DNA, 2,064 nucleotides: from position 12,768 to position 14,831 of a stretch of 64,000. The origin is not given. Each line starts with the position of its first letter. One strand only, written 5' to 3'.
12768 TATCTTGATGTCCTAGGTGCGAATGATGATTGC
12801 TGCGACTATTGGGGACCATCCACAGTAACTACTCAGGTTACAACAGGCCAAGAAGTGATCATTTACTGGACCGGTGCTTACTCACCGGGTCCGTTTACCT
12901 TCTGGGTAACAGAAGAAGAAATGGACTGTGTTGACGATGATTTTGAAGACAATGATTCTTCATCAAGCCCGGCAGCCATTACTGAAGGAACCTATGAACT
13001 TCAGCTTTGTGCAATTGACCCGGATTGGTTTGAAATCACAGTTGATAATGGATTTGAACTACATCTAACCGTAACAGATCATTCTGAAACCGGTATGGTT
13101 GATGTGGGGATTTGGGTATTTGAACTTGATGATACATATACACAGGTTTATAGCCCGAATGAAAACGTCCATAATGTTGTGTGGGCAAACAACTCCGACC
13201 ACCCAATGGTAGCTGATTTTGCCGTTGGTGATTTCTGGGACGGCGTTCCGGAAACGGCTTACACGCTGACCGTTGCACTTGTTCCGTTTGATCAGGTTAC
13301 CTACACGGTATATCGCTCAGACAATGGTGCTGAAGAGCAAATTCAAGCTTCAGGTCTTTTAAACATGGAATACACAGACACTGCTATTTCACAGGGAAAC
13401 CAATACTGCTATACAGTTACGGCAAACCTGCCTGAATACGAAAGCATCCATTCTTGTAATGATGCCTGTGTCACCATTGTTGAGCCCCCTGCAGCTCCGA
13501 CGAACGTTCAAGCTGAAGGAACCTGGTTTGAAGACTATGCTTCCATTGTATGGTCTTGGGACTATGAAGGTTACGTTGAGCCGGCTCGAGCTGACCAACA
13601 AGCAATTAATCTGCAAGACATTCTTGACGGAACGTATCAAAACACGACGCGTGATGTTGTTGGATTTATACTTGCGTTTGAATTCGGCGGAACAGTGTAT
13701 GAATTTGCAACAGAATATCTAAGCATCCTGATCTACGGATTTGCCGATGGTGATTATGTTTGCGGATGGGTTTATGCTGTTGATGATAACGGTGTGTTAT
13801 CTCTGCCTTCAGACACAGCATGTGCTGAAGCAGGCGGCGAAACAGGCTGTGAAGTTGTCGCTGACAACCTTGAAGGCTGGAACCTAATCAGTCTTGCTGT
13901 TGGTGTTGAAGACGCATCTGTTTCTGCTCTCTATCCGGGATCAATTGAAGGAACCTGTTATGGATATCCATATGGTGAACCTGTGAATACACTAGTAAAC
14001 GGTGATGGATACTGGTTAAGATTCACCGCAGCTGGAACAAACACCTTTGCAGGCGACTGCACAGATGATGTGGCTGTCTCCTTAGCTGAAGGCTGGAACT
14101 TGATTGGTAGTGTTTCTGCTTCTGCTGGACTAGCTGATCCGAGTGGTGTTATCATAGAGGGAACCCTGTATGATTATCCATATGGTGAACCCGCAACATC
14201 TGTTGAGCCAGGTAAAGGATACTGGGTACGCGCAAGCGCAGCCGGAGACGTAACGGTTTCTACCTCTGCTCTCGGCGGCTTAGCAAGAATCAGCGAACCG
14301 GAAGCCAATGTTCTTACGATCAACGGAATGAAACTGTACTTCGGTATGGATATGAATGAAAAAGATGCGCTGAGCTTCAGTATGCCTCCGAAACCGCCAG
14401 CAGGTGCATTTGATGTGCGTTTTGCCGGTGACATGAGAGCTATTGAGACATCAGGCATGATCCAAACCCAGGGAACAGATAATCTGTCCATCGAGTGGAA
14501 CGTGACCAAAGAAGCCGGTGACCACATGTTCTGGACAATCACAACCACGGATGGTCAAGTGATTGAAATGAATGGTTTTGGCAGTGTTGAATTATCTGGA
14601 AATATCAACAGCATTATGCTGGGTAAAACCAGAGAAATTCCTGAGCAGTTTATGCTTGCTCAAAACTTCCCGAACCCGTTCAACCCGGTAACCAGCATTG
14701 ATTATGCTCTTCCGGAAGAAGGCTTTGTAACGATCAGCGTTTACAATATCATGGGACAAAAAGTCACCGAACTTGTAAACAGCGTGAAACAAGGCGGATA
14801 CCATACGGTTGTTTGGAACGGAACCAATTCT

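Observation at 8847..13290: Unnamed module grammar in the 2024-aa protein: four GDGW(N/D)G modules paired with Cys-bracketed NY(N/D).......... linkers, plus a duplicated super-module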

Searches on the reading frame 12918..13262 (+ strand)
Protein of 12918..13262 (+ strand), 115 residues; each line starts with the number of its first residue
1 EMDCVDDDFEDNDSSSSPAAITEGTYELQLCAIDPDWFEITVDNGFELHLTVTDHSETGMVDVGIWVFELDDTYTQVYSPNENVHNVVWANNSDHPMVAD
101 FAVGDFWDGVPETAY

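Call 28: search_protein_families(library=pfam, max_evalue=10, proteins=[window:12918-13262:+])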
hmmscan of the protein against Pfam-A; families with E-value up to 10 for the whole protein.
window:12918-13262:+ (115 aa): 1 family
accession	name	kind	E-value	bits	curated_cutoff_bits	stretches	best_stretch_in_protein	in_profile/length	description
PF24246.1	SH3b_T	-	0.017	15.9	27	1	65-85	45-65/74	SH3b_T domain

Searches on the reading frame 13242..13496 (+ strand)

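Call 29: search_protein_families(library=pfam, max_evalue=10, proteins=[window:13242-13496:+])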
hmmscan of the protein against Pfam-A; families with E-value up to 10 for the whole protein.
window:13242-13496:+ (85 aa): 1 family
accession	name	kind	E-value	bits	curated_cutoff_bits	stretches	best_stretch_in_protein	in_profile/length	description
PF20894.2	Tsp36_N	-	0.31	11.4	25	1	11-35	23-47/78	Small heat shock protein Tsp36, N-terminal domain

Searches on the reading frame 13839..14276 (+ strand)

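Call 29: search_protein_families(library=pfam, max_evalue=10, proteins=[window:13839-14276:+])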
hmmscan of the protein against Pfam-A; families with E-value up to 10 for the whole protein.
window:13839-14276:+ (146 aa): 2 families
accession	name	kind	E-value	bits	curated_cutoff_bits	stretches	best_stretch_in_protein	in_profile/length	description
PF08410.15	DUF1737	-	0.01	16.1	24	1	79-95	20-36/53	Domain of unknown function (DUF1737)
PF10948.13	DUF2635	-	0.047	13.9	26.6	1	124-142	26-44/46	Protein of unknown function (DUF2635)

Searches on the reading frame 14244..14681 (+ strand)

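Call 29: search_protein_families(library=pfam, max_evalue=10, proteins=[window:14244-14681:+])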
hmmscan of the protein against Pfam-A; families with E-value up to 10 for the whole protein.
window:14244-14681:+ (146 aa): 1 family
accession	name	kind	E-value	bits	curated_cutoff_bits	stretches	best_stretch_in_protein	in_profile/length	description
PF11578.13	DUF3237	-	0.14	12.3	24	1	62-136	35-108/149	Protein of unknown function (DUF3237)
